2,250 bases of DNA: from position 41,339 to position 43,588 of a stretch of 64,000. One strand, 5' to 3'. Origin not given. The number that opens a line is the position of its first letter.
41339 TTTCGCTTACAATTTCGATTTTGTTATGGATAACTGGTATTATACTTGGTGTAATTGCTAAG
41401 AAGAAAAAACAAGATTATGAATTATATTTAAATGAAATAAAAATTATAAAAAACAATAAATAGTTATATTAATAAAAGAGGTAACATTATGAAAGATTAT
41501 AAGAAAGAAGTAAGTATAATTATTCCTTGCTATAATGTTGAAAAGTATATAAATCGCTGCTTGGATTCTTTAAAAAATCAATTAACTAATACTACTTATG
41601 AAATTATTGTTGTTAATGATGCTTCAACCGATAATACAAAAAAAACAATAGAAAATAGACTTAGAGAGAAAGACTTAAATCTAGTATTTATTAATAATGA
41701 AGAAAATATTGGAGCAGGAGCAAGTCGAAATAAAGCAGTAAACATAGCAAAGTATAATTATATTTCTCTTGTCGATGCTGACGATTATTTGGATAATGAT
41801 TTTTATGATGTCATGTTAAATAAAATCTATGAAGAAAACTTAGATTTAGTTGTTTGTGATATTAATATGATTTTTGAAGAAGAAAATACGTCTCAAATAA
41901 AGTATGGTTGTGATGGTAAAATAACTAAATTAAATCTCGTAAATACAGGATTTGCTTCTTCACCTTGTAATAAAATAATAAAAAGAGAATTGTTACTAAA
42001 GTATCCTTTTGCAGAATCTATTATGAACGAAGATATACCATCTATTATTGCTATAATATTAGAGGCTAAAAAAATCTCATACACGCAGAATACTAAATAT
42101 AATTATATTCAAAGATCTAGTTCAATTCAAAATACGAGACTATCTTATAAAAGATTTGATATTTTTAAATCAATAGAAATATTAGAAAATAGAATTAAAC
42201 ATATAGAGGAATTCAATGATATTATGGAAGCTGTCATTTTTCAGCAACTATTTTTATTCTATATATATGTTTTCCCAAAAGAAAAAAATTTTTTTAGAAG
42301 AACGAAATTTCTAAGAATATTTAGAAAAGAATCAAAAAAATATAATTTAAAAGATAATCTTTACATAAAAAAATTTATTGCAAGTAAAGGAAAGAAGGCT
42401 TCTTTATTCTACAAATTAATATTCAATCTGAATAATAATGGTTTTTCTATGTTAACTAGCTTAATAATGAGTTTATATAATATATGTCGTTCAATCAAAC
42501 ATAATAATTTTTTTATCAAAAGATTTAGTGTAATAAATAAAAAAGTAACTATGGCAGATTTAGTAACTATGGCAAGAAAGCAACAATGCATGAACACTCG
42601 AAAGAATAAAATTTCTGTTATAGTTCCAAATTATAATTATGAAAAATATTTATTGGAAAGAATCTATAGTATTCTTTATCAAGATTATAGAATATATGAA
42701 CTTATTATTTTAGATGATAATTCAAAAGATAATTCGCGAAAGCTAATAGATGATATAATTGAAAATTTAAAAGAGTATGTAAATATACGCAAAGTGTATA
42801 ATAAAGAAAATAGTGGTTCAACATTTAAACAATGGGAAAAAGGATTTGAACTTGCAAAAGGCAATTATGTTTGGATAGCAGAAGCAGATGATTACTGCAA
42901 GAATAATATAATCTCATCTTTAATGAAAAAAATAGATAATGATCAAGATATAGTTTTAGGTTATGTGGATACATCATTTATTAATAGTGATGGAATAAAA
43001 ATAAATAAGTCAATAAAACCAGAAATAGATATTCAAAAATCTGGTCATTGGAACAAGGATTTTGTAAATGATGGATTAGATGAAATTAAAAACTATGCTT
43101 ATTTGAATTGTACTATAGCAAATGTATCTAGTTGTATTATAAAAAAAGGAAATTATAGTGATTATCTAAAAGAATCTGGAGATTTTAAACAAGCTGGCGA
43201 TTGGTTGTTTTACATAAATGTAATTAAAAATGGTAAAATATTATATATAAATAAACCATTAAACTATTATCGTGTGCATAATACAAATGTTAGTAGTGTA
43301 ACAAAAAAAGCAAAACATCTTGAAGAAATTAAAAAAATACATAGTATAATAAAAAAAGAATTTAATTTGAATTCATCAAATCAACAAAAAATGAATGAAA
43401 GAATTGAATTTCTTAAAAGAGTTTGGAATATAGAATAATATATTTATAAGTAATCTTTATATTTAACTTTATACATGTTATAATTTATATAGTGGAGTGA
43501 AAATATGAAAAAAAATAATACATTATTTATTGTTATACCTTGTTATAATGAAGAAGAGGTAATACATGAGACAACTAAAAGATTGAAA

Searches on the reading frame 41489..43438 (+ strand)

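Call 25: search_protein_families(library=ncbifam, proteins=[window:41489-43438:+], max_evalue=1e-10)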
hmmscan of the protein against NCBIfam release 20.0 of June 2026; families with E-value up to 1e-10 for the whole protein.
window:41489-43438:+ (649 aa): 19 families
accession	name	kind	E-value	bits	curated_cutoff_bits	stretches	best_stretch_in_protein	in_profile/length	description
NF007482.0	PRK10073.1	equivalog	8.8e-45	153.1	423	2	1-217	1-226/334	glycosyltransferase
NF047683.1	TeichurnBiosyTuaG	equivalog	2.5e-39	135.4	400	2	1-129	1-127/252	teichuronic acid biosynthesis protein TuaG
TIGR03937.1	PgaC_IcaA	equivalog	1.7e-30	106.3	422.3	2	5-116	44-153/407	poly-beta-1,6-N-acetyl-D-glucosamine synthase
NF041875.1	EPS_EpsD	equivalog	2.6e-24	86.2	370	1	8-112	1-103/325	exopolysaccharide biosynthesis glycosyltransferase EpsD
NF050050.1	ProtGlycPglI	equivalog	2.6e-23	82.8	500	1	373-508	2-130/306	GalNAc(5)-diNAcBac-PP-undecaprenol beta-1,3-glucosyltransferase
NF053739.1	GlytfEpsEBac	equivalog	3.1e-20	72.3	450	0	7-101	2-95/265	glycosyltransferase EpsE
NF038302.1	EPS_HpsE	equivalog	1.7e-19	70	300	1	7-104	2-102/307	hormogonium polysaccharide biosynthesis glycosyltransferase HpsE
TIGR04283.1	glyco_like_mftF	equivalog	1.2e-18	67.5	182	0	8-113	1-97/221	TIGR04283 family arsenosugar biosynthesis glycosyltransferase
TIGR04017.1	WcaA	equivalog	3.3e-17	63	495.75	0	7-111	6-108/279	colanic acid biosynthesis glycosyltransferase WcaA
NF007453.0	PRK10018.1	equivalog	8.7e-17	61.7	382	0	370-481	3-110/280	colanic acid biosynthesis glycosyltransferase WcaA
TIGR03469.1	HpnB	hypoth_equivalog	1.9e-16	60.1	379.25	0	7-123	45-170/386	hopene-associated glycosyltransferase HpnB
TIGR03965.1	mycofact_glyco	equivalog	7.3e-16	58.1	280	1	5-125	73-191/467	mycofactocin biosynthesis glycosyltransferase MftF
NF041394.1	GtaseAglG_Halo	equivalog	6.6e-15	55.2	440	0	7-117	2-110/304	glucosyl-dolichyl phosphate glucuronosyltransferase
NF045692.1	OglycostaseCruG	equivalog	2e-13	50.1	600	0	6-128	41-167/386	2'-O-glycosyltransferase CruG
NF007986.1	PRK10714.1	equivalog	6.4e-13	48.4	529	0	372-489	5-122/316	undecaprenyl-phosphate 4-deoxy-4-formamido-L-arabinose transferase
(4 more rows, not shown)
